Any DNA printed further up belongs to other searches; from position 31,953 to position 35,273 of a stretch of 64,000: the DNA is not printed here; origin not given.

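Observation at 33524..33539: In-frame G16 homopolymer inside a Type IIL-like restriction–modification gene: candidate phase-variation switch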

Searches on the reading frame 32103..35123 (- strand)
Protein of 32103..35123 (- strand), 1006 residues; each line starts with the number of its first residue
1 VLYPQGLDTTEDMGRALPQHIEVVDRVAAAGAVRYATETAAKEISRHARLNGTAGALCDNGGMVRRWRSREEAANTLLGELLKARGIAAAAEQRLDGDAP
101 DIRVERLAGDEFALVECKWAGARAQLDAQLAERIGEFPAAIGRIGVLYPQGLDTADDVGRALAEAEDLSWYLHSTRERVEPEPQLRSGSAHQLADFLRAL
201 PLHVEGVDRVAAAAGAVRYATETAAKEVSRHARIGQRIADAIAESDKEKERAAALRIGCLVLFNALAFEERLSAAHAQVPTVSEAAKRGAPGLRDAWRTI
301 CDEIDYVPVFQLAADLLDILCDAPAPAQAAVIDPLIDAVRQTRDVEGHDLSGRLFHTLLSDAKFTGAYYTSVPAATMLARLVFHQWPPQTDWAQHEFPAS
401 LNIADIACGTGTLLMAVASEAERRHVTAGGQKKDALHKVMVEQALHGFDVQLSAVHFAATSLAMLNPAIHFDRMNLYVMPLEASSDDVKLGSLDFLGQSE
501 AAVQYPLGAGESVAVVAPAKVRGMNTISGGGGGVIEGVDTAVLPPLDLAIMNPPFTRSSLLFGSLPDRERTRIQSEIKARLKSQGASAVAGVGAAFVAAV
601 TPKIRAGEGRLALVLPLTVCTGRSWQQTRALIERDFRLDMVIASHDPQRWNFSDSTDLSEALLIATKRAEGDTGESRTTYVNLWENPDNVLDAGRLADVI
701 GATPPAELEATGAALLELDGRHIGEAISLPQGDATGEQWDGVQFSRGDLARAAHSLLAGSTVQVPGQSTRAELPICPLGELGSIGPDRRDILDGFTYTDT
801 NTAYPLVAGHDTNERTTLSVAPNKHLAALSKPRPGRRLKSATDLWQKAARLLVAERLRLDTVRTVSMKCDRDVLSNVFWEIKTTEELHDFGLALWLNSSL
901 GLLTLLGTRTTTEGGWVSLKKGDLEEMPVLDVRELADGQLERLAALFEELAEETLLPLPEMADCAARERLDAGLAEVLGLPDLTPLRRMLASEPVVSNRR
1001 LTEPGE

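Call 5: search_protein_families(library=pfam, proteins=[window:32103-35123:-], max_evalue=0.01)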
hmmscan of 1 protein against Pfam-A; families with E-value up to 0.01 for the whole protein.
window:32103-35123:- (1006 aa): 2 families
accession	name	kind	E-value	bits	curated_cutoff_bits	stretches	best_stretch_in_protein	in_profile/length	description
PF05175.20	MTS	-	0.0032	17.6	23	0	400-451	32-84/170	Methyltransferase small domain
PF13649.12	Methyltransf_25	-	0.0097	17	27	0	403-451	1-49/97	Methyltransferase domain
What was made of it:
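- On Type IIL (MmeI-like) subtype: There are no MmeI-family Pfam hits (call 5).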

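Call 6: search_protein_families(library=padloc, proteins=[window:32103-35123:-], max_evalue=0.01)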
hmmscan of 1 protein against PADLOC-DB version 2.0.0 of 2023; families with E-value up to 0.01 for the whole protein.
window:32103-35123:- (1006 aa): 7 families
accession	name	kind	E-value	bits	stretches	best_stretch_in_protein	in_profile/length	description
PDLC03348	MTase_II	-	1.7e-09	34.8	1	344-466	197-313/727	Type II methyltransferase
PDLC03021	MTase_I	-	1.2e-05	22.3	1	336-464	129-247/491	Type I methyltransferase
PDLC03226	MTase_II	-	0.0004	17.1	1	359-422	10-66/579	Type II methyltransferase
PDLC03631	REase_MTase_IIG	-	0.00099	15.1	1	363-456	307-400/1086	Type IIG restriction enzyme-methyltransferase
PDLC03032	MTase_I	-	0.0019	14.3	1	349-444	138-228/1001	Type I methyltransferase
PDLC04134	mad2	-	0.0021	15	1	363-670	268-448/492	mads_2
PDLC02525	PglX|PglXI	-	0.0025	14.5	1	389-464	273-347/607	PglX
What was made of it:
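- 33882..33911 (-): Methyltransferase motif I (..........; AdoMet binding), upstream of the tract. Weak MTS and Methyltransf_25 hits (call 5) and PADLOC MTase_II at 1.7e-9 (call 6) cover this region.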

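Call 8: find_homologous_proteins(query=window:32103-34940:-)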
Query window:32103-34940:- (945 aa): 1837 proteins with E <= 0.001 among 8000 candidates; the best 120 are listed.
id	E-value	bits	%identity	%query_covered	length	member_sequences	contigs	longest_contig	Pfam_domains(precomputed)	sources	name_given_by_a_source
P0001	0.0e+0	1641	81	98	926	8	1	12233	-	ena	-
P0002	0.0e+0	1250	63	99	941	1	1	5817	-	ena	-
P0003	0.0e+0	1247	63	99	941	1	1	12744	-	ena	-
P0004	0.0e+0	1246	63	99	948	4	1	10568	-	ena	-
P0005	0.0e+0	1244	62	99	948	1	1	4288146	-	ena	-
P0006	0.0e+0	1242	61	99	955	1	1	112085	-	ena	-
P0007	0.0e+0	1242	62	99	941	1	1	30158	-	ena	-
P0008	0.0e+0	1241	63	99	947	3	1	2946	-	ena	-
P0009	0.0e+0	1239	62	99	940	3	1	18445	-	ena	-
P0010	0.0e+0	1239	62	99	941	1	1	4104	-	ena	-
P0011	0.0e+0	1238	62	99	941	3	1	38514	-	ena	-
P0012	0.0e+0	1237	62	99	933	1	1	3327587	-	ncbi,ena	-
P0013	0.0e+0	1237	62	99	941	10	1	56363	-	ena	-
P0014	0.0e+0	1236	62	99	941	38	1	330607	-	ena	-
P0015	0.0e+0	1235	62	99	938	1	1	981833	-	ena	-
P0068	0.0e+0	1220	62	99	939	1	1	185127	-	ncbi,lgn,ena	-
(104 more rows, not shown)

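Call 10: find_encoding_contigs(protein=P0001, flank=6000, max_places=4)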
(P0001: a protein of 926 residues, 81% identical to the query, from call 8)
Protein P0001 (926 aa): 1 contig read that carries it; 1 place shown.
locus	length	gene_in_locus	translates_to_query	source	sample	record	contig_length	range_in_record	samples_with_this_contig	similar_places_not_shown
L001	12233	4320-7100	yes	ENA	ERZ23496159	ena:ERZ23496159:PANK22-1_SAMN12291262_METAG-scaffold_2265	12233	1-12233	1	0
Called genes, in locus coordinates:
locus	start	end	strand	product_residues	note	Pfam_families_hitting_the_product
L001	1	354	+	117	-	?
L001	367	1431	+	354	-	PF02812:ELFV_dehydrog_N, PF02826:2-Hacid_dh_C (weak), PF00208:ELFV_dehydrog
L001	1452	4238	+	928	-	PF00580:UvrD-helicase, PF13245:AAA_19, PF13604:AAA_30 (faint), PF13361:UvrD_C, PF13538:UvrD_C_2 (faint), PF12705:PDDEXK_1, PF01930:Cas_Cas4 (weak)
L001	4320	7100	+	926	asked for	-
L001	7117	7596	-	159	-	-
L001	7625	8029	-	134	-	PF01850:PIN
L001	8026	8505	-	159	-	-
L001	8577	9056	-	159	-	-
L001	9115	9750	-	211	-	PF05685:Uma2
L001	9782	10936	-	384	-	PF00144:Beta-lactamase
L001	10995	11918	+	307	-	PF00005:ABC_tran, PF13304:AAA_21 (faint), PF26919:ABC-like_C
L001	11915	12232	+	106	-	?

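Call 11: find_related_loci(query=window:32103-34940:-, collection=genome_contigs, flank=6000)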
Query window:32103-34940:- (945 aa) in genome_contigs; peptide patterns used: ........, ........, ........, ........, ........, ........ (x = any residue, [..] = any of these).
74 stretches matched a pattern; 47 encode a relative of the query (tblastn E <= 1e-3); 47 distinct loci.
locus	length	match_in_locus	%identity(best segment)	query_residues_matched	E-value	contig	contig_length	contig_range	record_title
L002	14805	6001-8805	61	8-940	0e+0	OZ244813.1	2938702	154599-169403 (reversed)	MAG: Dehalococcoidia bacterium isolate c597d9ae-e839-4a6c-83f3-3d6bda73bc97 genome assembly, chromosome: 1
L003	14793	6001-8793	61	9-940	0e+0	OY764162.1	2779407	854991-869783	MAG: Dehalococcoidia bacterium isolate c2b86379-bd31-4c30-aa6f-eeb60e07e050 genome assembly, chromosome: 1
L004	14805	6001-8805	61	9-940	0e+0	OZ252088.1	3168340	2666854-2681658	MAG: Dehalococcoidia bacterium isolate 7426c3d5-a751-4d37-bde8-e0e91f06c8c3 genome assembly, chromosome: 1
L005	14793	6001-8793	60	8-940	0e+0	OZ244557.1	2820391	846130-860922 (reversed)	MAG: Dehalococcoidia bacterium isolate 17c548fc-85ac-4b32-8eac-b178c1b3bdc7 genome assembly, chromosome: 1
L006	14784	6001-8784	62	8-940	0e+0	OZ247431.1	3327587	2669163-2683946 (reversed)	MAG: Dehalococcoidia bacterium isolate c15901d5-d28f-4d5c-bcfc-8c60e7bd0c97 genome assembly, chromosome: 1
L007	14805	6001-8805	59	9-940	0e+0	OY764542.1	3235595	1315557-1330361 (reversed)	MAG: Dehalococcoidia bacterium isolate 6a5b5718-e0ca-4583-9154-875545b380e3 genome assembly, chromosome: 1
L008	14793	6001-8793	61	8-940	0e+0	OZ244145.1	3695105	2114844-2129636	MAG: Chloroflexota bacterium isolate eb05c879-3c2f-44be-9c84-8645a4b398cc genome assembly, chromosome: 1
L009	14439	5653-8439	60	8-940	0e+0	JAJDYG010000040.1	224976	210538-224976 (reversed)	MAG: Dehalococcoidia bacterium isolate jk18x34bins.13 k141_169919, whole genome shotgun sequence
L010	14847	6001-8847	60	8-945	0e+0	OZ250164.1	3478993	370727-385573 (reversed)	MAG: Dehalococcoidia bacterium isolate 0168574f-4b79-4a4d-bdbd-32c97b7f51b1 genome assembly, chromosome: 1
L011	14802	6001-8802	59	9-944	0e+0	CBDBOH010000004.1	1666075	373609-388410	MAG: Chloroflexota bacterium isolate 6ed94c95-c701-4cc9-8e12-bdeb5c957f40 genome assembly, contig: contig_4, whole genom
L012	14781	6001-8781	61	8-940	0e+0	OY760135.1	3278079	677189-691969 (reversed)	MAG: Dehalococcoidia bacterium isolate 28bbf505-4b8f-49ae-a3a4-61061bf7583c genome assembly, chromosome: 1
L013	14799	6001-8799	59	8-940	0e+0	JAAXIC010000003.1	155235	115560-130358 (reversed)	MAG: Chloroflexota bacterium isolate Plut_88905 unfiltered_Plut_88905_genomic_contig_469613, whole genome shotgun sequen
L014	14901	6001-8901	58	8-940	0e+0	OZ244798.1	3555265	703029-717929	MAG: Chloroflexota bacterium isolate 2a568fc5-af87-46f8-82f8-bda4512a6bab genome assembly, chromosome: 1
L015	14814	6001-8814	59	8-940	0e+0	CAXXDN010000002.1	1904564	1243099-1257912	MAG: Dehalococcoidia bacterium isolate dc2ee83f-b268-46d2-8eab-f8d2e8673164 genome assembly, contig: contig_2, whole gen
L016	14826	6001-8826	59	8-943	0e+0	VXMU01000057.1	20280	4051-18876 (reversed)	MAG: Chloroflexi bacterium isolate SB0661_bin_44 NODE_2169_length_20280_cov_49.026304, whole genome shotgun sequence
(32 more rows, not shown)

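Call 22: search_solved_structures(query=A1, max_evalue=1, show_alignments=1)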
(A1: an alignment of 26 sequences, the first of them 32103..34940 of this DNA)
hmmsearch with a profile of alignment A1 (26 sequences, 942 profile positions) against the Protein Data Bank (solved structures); distinct sequences matched with E-value up to 1: 2.
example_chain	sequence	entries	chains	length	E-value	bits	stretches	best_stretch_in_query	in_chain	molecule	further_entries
7sfn_A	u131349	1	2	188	0.15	13.2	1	280-322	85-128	OlmO - oligomycin spirocyclase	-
8jjm_A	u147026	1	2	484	0.45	11.6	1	728-772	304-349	Amy63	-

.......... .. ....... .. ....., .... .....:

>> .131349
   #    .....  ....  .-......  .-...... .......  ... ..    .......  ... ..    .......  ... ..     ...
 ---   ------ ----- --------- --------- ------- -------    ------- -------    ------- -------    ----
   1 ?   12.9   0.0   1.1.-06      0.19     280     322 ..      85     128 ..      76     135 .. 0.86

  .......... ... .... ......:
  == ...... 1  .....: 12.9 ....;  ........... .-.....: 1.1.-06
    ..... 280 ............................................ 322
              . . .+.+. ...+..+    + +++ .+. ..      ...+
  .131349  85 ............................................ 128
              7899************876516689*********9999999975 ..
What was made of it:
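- Tried and rejected: The PDB profile search gave nothing (call 22).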

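Call 23: search_protein_families(library=ncbifam, proteins=[window:32103-34940:-], max_evalue=0.01)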
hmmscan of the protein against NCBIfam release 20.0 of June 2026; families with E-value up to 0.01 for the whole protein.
window:32103-34940:- (945 aa): 2 families
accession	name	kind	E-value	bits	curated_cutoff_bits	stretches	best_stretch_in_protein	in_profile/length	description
NF043040.1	corrin_prot_MT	hypoth_equivalog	0.0026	17.2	180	0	339-412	42-113/216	corrinoid protein-associated methyltransferase CpaM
TIGR03534.1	RF_mod_PrmC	equivalog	0.0033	16.9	199.1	1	339-379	89-129/253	peptide chain release factor N(5)-glutamine methyltransferase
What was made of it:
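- Tried and rejected: Pfam and NCBIfam gave nothing above threshold (calls 5, 23).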

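Call 25: list_cluster_members(proteins=[window:32103-34940:-, P0001])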
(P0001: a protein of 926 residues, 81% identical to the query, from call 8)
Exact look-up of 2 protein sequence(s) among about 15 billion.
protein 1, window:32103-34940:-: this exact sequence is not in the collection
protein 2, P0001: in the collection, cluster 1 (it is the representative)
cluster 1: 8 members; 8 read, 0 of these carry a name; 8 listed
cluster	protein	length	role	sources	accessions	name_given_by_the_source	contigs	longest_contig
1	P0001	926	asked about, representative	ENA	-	-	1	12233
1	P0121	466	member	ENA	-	-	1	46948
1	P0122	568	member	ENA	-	-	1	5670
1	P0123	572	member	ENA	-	-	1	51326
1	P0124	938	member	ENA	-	-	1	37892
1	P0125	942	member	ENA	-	-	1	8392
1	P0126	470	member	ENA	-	-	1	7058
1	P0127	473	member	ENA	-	-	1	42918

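Call 27: find_encoding_contigs(protein=P0123, flank=4000, max_places=3)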
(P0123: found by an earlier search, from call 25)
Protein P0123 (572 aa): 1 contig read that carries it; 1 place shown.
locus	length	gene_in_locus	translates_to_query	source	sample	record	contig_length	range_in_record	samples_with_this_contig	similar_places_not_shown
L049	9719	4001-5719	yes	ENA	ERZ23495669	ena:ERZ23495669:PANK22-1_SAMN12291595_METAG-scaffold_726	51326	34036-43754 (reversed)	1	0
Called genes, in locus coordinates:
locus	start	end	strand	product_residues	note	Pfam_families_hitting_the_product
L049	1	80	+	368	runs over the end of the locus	PF00578:AhpC-TSA, PF08534:Redoxin, PF00085:Thioredoxin (weak)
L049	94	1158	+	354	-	PF02812:ELFV_dehydrog_N, PF02826:2-Hacid_dh_C (weak), PF00208:ELFV_dehydrog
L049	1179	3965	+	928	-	PF00580:UvrD-helicase, PF01443:Viral_helicase1 (faint), PF13245:AAA_19, PF13604:AAA_30 (faint), PF13361:UvrD_C, PF13538:UvrD_C_2 (faint), PF12705:PDDEXK_1, PF01930:Cas_Cas4 (weak)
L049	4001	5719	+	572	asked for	-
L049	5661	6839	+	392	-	-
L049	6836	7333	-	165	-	-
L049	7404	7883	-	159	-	-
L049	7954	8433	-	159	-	-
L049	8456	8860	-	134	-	PF01850:PIN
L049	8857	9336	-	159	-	-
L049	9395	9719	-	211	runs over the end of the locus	PF05685:Uma2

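Call 28: find_encoding_contigs(protein=P0121, flank=4000, max_places=3)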
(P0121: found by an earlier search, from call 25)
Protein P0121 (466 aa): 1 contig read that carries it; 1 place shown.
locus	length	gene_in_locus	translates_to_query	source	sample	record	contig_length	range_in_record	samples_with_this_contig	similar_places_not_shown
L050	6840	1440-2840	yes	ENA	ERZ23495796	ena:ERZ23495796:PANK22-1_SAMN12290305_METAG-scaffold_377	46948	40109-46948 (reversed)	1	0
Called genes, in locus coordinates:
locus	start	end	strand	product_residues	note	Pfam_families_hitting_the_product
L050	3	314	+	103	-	?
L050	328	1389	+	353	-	PF02812:ELFV_dehydrog_N, PF02826:2-Hacid_dh_C (weak), PF00208:ELFV_dehydrog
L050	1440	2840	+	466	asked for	-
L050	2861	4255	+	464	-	-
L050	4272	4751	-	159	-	-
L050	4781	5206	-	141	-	PF01850:PIN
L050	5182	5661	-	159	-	-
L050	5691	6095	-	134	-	PF01850:PIN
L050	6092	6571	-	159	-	-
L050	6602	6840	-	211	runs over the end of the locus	PF05685:Uma2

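Call 29: find_encoding_contigs(protein=P0122, flank=4000, max_places=3)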
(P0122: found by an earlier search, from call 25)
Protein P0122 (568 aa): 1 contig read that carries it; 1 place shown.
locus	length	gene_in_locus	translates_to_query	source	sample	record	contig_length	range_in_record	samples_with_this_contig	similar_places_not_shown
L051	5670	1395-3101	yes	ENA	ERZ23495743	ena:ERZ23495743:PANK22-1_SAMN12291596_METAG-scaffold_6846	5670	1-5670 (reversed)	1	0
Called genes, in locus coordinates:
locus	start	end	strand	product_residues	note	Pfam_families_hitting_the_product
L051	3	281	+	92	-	?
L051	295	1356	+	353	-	PF02812:ELFV_dehydrog_N, PF02826:2-Hacid_dh_C (weak), PF00208:ELFV_dehydrog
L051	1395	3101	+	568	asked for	-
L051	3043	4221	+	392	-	-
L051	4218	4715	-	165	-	-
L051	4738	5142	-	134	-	PF01850:PIN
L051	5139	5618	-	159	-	-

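Call 30: find_encoding_contigs(protein=P0124, flank=4000, max_places=3)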
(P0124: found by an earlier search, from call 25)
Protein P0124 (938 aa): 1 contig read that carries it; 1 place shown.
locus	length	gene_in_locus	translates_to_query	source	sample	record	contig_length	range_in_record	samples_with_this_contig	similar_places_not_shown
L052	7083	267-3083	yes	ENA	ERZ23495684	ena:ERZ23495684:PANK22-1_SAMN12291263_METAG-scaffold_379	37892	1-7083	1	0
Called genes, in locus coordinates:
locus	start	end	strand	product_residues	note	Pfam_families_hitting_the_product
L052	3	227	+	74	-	?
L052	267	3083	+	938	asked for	-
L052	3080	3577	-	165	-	-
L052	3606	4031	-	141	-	PF01850:PIN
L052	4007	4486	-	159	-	-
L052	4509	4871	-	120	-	PF01850:PIN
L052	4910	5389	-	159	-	-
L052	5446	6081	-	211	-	PF05685:Uma2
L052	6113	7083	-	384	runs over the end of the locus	PF00144:Beta-lactamase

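Call 31: find_encoding_contigs(protein=P0125, flank=4000, max_places=3)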
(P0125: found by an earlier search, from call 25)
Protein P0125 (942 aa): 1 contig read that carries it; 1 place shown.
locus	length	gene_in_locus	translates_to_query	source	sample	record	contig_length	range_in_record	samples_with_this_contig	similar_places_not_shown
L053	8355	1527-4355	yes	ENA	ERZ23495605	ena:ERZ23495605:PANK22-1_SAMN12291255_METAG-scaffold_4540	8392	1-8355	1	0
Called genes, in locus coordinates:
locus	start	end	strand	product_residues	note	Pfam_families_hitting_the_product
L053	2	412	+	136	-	?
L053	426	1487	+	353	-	PF02812:ELFV_dehydrog_N, PF02826:2-Hacid_dh_C (weak), PF00208:ELFV_dehydrog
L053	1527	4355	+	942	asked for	-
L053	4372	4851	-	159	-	-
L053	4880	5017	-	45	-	PF01850:PIN (weak)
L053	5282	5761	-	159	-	-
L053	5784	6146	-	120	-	PF01850:PIN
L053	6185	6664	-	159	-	-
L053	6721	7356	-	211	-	PF05685:Uma2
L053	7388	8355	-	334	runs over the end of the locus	?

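Call 32: find_encoding_contigs(protein=P0126, flank=4000, max_places=3)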
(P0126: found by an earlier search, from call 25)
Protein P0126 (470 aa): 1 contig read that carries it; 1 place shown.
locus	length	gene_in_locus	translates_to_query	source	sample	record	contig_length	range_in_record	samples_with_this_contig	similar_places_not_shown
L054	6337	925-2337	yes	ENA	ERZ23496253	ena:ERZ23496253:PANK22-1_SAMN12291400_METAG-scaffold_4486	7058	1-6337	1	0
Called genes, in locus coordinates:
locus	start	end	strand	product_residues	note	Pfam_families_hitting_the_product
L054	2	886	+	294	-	?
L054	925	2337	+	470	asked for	-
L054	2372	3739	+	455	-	-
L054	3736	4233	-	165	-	-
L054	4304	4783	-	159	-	-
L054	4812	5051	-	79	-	PF01850:PIN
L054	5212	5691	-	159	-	-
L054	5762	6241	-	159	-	-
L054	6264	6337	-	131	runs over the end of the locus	-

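Call 33: find_encoding_contigs(protein=P0127, flank=4000, max_places=3)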
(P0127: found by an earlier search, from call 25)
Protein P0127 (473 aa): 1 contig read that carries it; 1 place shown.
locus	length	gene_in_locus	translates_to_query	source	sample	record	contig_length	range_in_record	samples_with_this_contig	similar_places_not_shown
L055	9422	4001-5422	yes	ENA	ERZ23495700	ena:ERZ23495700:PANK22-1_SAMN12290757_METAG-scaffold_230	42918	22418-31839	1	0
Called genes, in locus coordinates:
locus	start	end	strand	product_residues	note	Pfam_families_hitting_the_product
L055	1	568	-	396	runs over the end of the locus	PF04326:SLFN_AlbA_2, PF13749:HATPase_c_4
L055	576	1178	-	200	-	PF02775:TPP_enzyme_C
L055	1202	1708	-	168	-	PF02776:TPP_enzyme_N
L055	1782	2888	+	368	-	PF00578:AhpC-TSA, PF08534:Redoxin, PF00085:Thioredoxin (weak)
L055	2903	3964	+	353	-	PF02812:ELFV_dehydrog_N, PF02826:2-Hacid_dh_C (weak), PF03807:F420_oxidored (faint), PF00208:ELFV_dehydrog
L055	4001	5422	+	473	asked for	-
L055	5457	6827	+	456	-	-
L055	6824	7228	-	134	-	PF01850:PIN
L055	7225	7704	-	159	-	-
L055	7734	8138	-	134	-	PF01850:PIN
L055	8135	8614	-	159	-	-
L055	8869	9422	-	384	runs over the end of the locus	PF00144:Beta-lactamase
